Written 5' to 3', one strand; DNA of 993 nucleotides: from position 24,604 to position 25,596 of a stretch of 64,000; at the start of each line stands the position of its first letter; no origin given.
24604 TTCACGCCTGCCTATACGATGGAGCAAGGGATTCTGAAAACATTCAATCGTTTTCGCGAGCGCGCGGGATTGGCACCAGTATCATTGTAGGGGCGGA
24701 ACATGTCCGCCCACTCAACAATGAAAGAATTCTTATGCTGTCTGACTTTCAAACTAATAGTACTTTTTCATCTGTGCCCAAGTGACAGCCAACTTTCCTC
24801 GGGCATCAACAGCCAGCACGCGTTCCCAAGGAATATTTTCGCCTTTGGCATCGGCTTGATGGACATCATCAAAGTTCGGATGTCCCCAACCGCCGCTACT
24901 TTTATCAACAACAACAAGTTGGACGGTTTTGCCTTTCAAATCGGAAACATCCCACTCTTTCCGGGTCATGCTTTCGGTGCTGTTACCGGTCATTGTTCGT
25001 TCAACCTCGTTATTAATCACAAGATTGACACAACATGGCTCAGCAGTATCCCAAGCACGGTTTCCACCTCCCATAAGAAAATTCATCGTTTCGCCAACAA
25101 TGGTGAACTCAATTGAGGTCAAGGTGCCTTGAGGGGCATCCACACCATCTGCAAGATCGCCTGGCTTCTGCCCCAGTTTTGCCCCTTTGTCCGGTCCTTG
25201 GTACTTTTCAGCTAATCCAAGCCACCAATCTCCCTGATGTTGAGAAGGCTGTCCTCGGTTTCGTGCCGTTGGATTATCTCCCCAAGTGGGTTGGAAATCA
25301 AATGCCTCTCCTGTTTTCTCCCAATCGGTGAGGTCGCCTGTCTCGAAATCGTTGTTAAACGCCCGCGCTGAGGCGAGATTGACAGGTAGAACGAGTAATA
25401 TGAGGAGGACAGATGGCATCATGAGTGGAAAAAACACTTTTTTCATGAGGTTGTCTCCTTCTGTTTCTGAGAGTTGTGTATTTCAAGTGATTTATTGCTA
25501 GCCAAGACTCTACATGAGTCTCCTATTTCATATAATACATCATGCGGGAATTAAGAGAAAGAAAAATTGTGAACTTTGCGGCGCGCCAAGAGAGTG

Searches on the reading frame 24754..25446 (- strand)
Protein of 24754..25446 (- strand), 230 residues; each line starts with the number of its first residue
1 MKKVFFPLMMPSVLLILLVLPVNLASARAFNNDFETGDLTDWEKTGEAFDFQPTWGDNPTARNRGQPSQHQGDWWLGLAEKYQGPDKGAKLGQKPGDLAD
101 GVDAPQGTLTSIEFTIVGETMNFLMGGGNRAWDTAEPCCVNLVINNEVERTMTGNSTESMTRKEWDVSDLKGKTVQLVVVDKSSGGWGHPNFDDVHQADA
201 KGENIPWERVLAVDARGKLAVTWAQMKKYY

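Call 31: find_encoding_contigs(protein=window:24754-25446:-, flank=3000, max_places=10)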
Protein window:24754-25446:- (230 aa): 1 contig read that carries it; 1 place shown.
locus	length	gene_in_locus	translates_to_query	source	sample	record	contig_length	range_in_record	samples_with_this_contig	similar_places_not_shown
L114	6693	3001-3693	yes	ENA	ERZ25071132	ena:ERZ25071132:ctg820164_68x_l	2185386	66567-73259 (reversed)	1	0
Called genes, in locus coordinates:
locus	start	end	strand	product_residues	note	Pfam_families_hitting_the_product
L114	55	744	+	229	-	-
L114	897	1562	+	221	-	-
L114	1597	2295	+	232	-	-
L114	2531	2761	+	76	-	-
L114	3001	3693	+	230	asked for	-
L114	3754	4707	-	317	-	PF01073:3Beta_HSD, PF01370:Epimerase, PF02719:Polysacc_synt_2, PF04321:RmlD_sub_bind, PF16363:GDP_Man_Dehyd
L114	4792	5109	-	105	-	PF00355:Rieske, PF13806:Rieske_2, PF22543:Rieske_4 (weak)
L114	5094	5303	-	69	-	-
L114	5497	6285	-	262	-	PF23441:SDR (weak), PF00106:adh_short, PF08659:KR, PF13561:adh_short_C2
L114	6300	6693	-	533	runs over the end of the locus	PF01019:G_glu_transpept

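Call 32: find_homologous_proteins(query=window:24754-25446:-, max_evalue=1e-20)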
Query window:24754-25446:- (230 aa): 335 proteins with E <= 1e-20 among 805 candidates; the best 120 are listed.
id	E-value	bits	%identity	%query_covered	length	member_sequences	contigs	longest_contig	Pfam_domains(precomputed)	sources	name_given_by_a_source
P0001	1.8e-153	527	97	100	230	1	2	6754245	-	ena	-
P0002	2.7e-153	527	97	100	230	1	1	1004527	-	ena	-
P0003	1.6e-151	521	97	100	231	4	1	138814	-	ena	-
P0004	4.1e-150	516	95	100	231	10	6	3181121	-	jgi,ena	-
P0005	5.9e-150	516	95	100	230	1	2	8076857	-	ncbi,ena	-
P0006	1.4e-149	514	95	100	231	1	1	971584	-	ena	-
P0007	5.8e-148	509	93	100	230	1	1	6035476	-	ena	-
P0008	1.3e-135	469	88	100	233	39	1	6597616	-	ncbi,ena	-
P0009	7.9e-135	466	99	89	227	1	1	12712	-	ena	-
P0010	4.5e-131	454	84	99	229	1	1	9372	-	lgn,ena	-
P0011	5.9e-131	453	84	100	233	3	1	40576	-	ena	-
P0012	1.7e-130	452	84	97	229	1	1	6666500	-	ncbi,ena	-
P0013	2.7e-130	451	83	100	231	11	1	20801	-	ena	-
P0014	5.9e-130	450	83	100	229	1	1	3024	-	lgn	-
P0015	9.0e-130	450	83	100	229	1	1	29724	-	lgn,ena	-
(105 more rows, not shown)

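Call 33: find_encoding_contigs(protein=P0001, flank=2500, max_places=4)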
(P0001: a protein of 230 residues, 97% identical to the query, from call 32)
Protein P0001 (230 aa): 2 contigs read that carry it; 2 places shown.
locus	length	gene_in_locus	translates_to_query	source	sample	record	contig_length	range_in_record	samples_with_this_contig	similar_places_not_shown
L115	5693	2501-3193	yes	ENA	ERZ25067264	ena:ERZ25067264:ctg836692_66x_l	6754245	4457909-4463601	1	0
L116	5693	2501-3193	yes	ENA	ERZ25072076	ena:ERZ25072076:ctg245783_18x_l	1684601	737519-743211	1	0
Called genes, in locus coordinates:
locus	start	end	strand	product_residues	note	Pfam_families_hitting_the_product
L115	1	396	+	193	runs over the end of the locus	PF04140:ICMT, PF04191:PEMT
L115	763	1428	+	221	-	-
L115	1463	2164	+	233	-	-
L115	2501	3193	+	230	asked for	-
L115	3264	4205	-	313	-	PF01073:3Beta_HSD, PF01370:Epimerase, PF02719:Polysacc_synt_2, PF04321:RmlD_sub_bind, PF16363:GDP_Man_Dehyd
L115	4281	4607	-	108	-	PF00355:Rieske, PF13806:Rieske_2, PF22543:Rieske_4 (weak)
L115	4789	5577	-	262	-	PF00106:adh_short, PF08659:KR, PF13561:adh_short_C2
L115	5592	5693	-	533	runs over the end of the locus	PF01019:G_glu_transpept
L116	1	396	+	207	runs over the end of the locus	PF04140:ICMT, PF04191:PEMT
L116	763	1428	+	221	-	-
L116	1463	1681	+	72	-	-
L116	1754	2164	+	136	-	-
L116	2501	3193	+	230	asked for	-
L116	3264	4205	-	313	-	PF01073:3Beta_HSD, PF01370:Epimerase, PF02719:Polysacc_synt_2, PF04321:RmlD_sub_bind, PF16363:GDP_Man_Dehyd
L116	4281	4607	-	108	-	PF00355:Rieske, PF13806:Rieske_2, PF22543:Rieske_4 (weak)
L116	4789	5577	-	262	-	PF00106:adh_short, PF08659:KR, PF13561:adh_short_C2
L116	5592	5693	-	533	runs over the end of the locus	PF01019:G_glu_transpept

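Call 34: find_encoding_contigs(protein=P0004, flank=2500, max_places=6)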
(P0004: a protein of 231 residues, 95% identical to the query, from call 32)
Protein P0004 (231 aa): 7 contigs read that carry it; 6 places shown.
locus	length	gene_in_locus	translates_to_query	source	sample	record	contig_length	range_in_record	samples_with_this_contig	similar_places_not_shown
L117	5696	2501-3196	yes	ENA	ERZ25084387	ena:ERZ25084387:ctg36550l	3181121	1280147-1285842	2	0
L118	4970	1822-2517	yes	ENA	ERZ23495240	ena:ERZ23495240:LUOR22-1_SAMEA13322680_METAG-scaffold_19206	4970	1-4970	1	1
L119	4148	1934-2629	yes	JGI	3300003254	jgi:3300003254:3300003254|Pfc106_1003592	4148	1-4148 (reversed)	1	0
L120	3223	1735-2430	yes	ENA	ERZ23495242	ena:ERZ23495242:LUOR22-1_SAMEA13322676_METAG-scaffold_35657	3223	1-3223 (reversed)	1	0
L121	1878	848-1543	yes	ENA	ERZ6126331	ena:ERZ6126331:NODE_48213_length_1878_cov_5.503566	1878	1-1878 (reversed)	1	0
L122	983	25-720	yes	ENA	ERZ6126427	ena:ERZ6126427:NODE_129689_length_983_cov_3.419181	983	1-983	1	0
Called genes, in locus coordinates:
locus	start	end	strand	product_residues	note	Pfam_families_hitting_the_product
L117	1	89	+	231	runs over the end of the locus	-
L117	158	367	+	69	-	-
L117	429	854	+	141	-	-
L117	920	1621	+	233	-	-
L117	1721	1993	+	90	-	-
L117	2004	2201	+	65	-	-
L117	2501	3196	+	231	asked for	-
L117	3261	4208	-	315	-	PF01073:3Beta_HSD, PF01370:Epimerase, PF02719:Polysacc_synt_2, PF04321:RmlD_sub_bind, PF16363:GDP_Man_Dehyd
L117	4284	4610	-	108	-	PF00355:Rieske, PF13806:Rieske_2, PF22543:Rieske_4 (weak)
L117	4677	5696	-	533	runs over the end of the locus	PF01019:G_glu_transpept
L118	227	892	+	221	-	-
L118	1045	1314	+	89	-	-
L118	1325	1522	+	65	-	-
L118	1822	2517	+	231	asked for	-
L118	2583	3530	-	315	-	PF01073:3Beta_HSD, PF01370:Epimerase, PF02719:Polysacc_synt_2, PF04321:RmlD_sub_bind, PF16363:GDP_Man_Dehyd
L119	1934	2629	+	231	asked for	-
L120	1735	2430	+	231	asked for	-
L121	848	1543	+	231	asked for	-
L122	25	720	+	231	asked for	-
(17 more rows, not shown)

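Call 35: find_encoding_contigs(protein=P0007, flank=2500, max_places=4)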
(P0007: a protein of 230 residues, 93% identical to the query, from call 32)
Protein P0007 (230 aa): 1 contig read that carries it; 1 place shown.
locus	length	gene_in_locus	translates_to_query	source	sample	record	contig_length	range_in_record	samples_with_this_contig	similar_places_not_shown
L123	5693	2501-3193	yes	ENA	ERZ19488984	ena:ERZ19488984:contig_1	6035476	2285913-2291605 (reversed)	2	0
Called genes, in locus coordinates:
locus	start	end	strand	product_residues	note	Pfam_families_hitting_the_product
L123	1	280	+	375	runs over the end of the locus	PF03739:LptF_LptG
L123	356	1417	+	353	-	PF03739:LptF_LptG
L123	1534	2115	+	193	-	PF04140:ICMT, PF04191:PEMT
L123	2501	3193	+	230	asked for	-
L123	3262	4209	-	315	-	PF01073:3Beta_HSD, PF01370:Epimerase, PF02719:Polysacc_synt_2, PF04321:RmlD_sub_bind, PF07993:NAD_binding_4 (faint), PF16363:GDP_Man_Dehyd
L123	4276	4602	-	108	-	PF00355:Rieske, PF13806:Rieske_2, PF22543:Rieske_4 (weak)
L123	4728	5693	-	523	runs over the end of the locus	PF01019:G_glu_transpept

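Call 36: find_encoding_contigs(protein=P0008, flank=2500, max_places=4)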
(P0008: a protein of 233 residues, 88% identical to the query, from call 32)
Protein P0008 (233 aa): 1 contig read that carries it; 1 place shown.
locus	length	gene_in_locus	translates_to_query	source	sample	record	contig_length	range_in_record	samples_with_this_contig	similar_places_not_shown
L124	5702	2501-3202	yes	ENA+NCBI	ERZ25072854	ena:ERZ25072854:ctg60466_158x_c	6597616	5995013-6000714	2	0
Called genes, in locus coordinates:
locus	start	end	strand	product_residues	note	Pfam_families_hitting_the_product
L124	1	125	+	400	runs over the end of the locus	PF03739:LptF_LptG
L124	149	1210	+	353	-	PF03739:LptF_LptG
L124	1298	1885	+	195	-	PF04140:ICMT, PF04191:PEMT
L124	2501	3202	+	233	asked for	-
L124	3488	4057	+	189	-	-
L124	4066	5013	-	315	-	PF01073:3Beta_HSD, PF01370:Epimerase, PF02719:Polysacc_synt_2, PF04321:RmlD_sub_bind, PF16363:GDP_Man_Dehyd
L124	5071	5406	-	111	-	PF00355:Rieske, PF13806:Rieske_2, PF22543:Rieske_4 (weak)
